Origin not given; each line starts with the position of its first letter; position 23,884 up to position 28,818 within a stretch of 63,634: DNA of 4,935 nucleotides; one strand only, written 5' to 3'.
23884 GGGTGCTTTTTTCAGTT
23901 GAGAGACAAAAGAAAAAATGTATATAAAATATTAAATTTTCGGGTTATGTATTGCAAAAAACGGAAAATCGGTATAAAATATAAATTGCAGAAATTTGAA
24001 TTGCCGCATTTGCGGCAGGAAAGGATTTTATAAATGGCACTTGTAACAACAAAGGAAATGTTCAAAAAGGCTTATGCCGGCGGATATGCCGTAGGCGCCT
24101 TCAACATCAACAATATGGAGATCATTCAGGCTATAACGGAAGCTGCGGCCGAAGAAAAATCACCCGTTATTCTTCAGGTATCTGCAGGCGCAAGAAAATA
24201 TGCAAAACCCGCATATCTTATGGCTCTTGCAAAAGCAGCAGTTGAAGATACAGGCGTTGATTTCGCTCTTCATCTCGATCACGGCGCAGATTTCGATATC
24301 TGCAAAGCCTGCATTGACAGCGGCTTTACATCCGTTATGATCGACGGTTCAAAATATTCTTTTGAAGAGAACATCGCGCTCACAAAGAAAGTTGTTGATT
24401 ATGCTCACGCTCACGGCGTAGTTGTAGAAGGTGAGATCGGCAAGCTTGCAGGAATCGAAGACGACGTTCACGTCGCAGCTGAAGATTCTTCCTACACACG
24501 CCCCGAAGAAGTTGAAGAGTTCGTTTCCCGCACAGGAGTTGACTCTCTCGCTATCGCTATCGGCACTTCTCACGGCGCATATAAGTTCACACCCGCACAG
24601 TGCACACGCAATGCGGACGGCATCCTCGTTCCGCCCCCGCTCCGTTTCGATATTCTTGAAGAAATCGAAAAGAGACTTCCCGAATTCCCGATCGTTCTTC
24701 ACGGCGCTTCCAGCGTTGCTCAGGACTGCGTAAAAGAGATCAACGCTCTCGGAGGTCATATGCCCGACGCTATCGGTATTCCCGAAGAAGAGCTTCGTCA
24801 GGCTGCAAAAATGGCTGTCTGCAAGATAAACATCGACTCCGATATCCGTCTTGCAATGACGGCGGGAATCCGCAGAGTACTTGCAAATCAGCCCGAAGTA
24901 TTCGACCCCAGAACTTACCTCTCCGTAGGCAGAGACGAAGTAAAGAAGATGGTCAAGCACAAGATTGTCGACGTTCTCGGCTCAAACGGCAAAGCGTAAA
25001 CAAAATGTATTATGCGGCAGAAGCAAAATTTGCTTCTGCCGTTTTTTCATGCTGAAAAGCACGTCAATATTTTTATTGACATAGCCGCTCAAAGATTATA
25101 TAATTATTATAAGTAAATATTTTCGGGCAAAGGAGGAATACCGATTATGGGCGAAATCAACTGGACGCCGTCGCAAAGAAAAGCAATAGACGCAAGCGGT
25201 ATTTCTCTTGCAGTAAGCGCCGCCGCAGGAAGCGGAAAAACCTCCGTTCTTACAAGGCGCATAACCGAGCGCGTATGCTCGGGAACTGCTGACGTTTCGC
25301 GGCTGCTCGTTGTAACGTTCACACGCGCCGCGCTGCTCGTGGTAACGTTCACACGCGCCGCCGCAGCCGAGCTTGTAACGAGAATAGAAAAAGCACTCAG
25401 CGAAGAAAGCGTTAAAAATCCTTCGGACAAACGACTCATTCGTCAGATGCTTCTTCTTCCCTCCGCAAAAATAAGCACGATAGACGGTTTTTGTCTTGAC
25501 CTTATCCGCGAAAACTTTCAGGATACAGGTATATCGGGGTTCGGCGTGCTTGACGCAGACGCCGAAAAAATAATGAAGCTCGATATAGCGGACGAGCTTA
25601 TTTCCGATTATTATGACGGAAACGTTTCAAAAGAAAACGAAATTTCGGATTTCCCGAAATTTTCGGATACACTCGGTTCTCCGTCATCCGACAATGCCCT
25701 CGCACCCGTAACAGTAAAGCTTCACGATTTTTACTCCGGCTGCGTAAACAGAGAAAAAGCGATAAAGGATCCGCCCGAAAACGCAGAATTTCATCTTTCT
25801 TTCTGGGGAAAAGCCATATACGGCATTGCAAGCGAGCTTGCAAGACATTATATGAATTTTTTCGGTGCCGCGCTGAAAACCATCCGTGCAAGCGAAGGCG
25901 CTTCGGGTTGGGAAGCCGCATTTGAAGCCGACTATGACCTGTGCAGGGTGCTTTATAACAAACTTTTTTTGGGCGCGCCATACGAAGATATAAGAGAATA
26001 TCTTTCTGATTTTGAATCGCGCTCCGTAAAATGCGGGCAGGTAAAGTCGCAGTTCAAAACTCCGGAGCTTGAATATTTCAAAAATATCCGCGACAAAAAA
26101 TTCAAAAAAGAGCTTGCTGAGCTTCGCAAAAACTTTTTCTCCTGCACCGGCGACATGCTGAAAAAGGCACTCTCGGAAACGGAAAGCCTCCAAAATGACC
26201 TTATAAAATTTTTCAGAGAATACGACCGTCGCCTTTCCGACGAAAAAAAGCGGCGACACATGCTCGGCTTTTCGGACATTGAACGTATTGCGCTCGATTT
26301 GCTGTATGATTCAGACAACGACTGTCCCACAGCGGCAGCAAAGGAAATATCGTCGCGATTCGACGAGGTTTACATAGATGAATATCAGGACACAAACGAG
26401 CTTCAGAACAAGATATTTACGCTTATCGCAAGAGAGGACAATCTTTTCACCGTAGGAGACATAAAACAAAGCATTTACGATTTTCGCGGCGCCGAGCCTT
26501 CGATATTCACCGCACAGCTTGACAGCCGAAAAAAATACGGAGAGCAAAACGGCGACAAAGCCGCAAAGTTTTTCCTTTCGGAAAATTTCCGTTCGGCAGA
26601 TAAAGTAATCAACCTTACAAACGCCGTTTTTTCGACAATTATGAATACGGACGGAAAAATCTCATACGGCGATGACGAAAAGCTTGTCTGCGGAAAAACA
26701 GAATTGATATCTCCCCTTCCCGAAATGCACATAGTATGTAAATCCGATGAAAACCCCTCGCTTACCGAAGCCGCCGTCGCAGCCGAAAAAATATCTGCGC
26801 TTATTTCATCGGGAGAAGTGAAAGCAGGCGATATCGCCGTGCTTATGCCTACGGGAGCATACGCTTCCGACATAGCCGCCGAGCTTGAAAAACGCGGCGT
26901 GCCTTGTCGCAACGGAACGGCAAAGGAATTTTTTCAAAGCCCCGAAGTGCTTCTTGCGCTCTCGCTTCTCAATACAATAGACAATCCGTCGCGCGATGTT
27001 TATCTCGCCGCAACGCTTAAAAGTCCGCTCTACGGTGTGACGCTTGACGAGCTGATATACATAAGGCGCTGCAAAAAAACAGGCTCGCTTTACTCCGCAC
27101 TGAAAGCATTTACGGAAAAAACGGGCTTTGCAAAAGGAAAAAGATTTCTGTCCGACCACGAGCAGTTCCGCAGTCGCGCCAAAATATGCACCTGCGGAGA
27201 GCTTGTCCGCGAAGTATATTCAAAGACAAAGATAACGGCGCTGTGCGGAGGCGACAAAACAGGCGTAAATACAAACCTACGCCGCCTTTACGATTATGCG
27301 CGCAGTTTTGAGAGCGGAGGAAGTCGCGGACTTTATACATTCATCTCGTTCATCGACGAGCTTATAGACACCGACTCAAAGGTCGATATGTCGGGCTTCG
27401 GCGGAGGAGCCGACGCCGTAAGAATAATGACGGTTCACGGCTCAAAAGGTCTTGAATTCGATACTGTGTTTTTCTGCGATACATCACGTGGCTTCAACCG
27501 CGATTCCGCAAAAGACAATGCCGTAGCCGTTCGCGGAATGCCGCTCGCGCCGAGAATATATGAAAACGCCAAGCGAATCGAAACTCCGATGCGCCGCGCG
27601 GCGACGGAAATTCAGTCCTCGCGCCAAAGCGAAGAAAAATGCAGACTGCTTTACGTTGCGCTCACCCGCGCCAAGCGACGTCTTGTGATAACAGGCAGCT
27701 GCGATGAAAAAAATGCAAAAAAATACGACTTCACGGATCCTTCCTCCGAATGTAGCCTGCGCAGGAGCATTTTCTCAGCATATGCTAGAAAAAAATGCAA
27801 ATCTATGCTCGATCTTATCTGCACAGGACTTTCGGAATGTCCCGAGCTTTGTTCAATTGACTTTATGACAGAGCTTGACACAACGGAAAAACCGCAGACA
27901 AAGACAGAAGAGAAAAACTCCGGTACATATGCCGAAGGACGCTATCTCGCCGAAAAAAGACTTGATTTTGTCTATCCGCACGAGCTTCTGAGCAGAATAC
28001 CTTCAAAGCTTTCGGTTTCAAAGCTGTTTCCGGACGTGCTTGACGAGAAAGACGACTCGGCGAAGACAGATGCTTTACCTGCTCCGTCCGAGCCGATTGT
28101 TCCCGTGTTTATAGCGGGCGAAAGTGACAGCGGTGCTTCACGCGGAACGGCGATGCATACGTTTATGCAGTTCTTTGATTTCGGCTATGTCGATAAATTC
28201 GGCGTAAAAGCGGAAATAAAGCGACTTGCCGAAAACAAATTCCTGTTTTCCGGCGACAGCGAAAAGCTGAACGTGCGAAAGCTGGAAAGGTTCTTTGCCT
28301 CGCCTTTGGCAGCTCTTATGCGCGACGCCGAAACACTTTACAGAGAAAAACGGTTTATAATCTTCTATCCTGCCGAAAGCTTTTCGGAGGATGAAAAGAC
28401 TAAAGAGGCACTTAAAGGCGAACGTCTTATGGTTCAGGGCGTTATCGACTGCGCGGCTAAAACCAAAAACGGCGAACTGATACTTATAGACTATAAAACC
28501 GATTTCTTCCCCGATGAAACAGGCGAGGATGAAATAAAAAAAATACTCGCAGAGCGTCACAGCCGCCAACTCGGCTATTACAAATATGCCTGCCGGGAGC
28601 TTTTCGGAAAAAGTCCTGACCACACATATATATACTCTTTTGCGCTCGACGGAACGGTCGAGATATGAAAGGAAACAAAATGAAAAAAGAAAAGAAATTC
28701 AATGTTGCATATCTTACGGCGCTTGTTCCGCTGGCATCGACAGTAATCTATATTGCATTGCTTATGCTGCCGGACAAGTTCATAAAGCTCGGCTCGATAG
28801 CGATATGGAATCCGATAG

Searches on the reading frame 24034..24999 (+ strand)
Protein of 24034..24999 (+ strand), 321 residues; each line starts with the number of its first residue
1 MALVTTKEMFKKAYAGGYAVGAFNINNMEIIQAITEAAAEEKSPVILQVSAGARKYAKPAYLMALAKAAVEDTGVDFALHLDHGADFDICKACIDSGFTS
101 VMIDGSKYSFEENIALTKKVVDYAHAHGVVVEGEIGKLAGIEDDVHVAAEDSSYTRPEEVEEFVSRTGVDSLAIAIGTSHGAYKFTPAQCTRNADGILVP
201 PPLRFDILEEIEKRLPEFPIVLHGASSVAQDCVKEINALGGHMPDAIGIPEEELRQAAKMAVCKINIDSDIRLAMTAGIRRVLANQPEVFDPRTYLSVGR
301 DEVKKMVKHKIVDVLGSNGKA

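Call 78: search_protein_families(library=ncbifam, max_evalue=0.00001, proteins=[window:24034-24999:+])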
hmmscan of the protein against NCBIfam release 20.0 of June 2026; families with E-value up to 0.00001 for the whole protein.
window:24034-24999:+ (321 aa): 20 families
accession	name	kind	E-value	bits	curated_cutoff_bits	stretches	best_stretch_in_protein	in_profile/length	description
NF005481.0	PRK07084.1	equivalog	4.2e-146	486.2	511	1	2-321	11-324/324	class II fructose-bisphosphate aldolase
TIGR01859.1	fruc_bis_ald_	equivalog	5.2e-109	364.3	343.05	1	3-321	1-282/282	class II fructose-1,6-bisphosphate aldolase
NF009497.0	PRK12857.1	equivalog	1.2e-98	329.9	423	2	1-240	1-225/284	class II fructose-1,6-bisphosphate aldolase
TIGR00167.1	cbbA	subfamily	2e-88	296.5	215.6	1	1-319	1-288/290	ketose-bisphosphate aldolase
NF009374.0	PRK12737.1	subfamily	3.5e-88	295.3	383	2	1-240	1-225/284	tagatose-bisphosphate aldolase subunit GatY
NF006626.0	PRK09195.1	subfamily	2.1e-86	289.6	384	2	1-240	1-225/284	tagatose-bisphosphate aldolase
TIGR01858.1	tag_bisphos_ald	equivalog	3.3e-84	282.3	443.55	2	3-240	1-223/282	tagatose bisphosphate family class II aldolase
TIGR01521.1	FruBisAldo_II_B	equivalog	2.5e-81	273.5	496.35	1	4-311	2-318/347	class II fructose-bisphosphate aldolase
NF004493.0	PRK05835.1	equivalog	1.6e-78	264.1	558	1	3-320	2-306/307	class II fructose-bisphosphate aldolase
NF005823.0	PRK07709.1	equivalog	7.6e-75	252.3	545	2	1-239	1-225/285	class II fructose-bisphosphate aldolase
NF006376.0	PRK08610.1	equivalog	1.5e-74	251.3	527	2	1-235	1-221/286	class II fructose-bisphosphate aldolase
NF006042.0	PRK08185.1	subfamily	1.8e-69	234.2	405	2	3-237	2-222/287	hypothetical protein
NF009375.0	PRK12738.1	equivalog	7.8e-66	222.2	542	2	1-240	1-225/286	tagatose-bisphosphate aldolase subunit KbaY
NF005943.0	PRK07998.1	equivalog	1.1e-64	218.7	364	2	1-236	1-218/283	class II aldolase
NF005288.0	PRK06806.1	equivalog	6e-57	193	396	1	1-239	1-222/281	class II fructose-bisphosphate aldolase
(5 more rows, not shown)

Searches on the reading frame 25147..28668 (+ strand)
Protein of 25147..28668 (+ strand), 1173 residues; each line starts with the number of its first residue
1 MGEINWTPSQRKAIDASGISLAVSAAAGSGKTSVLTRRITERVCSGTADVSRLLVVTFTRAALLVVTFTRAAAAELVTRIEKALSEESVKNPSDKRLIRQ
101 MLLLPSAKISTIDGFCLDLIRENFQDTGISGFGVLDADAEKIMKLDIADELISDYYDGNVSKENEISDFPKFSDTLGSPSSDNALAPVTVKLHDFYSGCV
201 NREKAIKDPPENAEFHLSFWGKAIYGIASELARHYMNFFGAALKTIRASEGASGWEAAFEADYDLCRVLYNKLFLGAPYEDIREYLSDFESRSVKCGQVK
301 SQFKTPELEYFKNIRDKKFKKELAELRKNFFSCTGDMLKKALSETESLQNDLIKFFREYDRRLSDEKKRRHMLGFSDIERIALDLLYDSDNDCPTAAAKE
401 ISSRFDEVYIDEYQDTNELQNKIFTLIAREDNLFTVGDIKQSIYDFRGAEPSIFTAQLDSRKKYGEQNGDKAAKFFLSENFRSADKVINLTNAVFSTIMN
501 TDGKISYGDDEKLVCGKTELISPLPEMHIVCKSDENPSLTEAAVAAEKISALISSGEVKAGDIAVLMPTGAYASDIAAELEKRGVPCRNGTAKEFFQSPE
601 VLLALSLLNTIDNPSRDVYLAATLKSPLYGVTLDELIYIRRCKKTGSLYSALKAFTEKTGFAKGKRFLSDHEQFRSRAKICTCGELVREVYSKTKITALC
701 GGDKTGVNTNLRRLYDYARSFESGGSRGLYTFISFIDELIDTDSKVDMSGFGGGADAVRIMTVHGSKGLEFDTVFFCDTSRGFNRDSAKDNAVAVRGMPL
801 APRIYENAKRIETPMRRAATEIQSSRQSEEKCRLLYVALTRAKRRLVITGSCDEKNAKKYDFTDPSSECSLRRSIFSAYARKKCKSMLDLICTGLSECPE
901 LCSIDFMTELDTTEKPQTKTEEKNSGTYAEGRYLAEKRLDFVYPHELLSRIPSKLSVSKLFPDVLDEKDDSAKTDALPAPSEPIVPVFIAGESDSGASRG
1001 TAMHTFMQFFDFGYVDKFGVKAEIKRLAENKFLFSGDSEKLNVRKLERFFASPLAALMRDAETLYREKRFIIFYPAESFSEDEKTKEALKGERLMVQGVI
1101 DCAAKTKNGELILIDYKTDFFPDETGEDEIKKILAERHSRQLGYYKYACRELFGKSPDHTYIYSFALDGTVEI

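Call 78: search_protein_families(library=ncbifam, max_evalue=0.00001, proteins=[window:25147-28668:+])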
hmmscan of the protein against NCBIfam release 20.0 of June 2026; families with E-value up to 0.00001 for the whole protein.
window:25147-28668:+ (1173 aa): 14 families
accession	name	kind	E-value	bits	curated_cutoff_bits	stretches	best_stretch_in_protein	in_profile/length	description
TIGR02785.1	addA_Gpos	equivalog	2.3e-204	681.6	707.65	3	63-895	48-920/1234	helicase-exonuclease AddAB subunit AddA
TIGR02784.1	addA_alphas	equivalog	3.4e-66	224.4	860.75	3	556-859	579-878/1138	double-strand break repair helicase AddA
TIGR00609.1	recB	equivalog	1.4e-62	212.2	696.05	1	106-1126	112-1095/1175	exodeoxyribonuclease V subunit beta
TIGR01073.1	pcrA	equivalog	5.7e-50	170.4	911.2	2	343-779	157-570/725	DNA helicase PcrA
NF010485.0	PRK13909.1-2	equivalog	7.8e-43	146.8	650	2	306-609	242-522/909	RecB-like helicase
NF010487.0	PRK13909.1-4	equivalog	2.3e-40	138.7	759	2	305-602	229-517/924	RecB-like helicase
NF008743.0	PRK11773.1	equivalog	2.3e-39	135.4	965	2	346-779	164-575/720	DNA helicase II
TIGR01075.1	uvrD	equivalog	2.1e-38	132.1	1144.45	2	348-782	161-573/715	DNA helicase II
TIGR01074.1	rep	equivalog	8.9e-35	120.1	951.45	2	329-783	143-577/668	DNA helicase Rep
NF008128.0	PRK10876.1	equivalog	1.8e-23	82.2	1697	1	308-498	287-464/1181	exodeoxyribonuclease V subunit beta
NF008172.0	PRK10919.1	equivalog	1.3e-19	69.9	1168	1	354-783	166-577/673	DNA helicase Rep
NF008276.0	PRK11054.1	equivalog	1.1e-15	57.2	543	1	8-91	199-272/684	DNA helicase IV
NF010484.0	PRK13909.1-1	equivalog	2.2e-12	45.6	1074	0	287-498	228-438/945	RecB-like helicase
NF010486.0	PRK13909.1-3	equivalog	3.7e-09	35.2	1109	0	758-857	617-717/921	RecB-like helicase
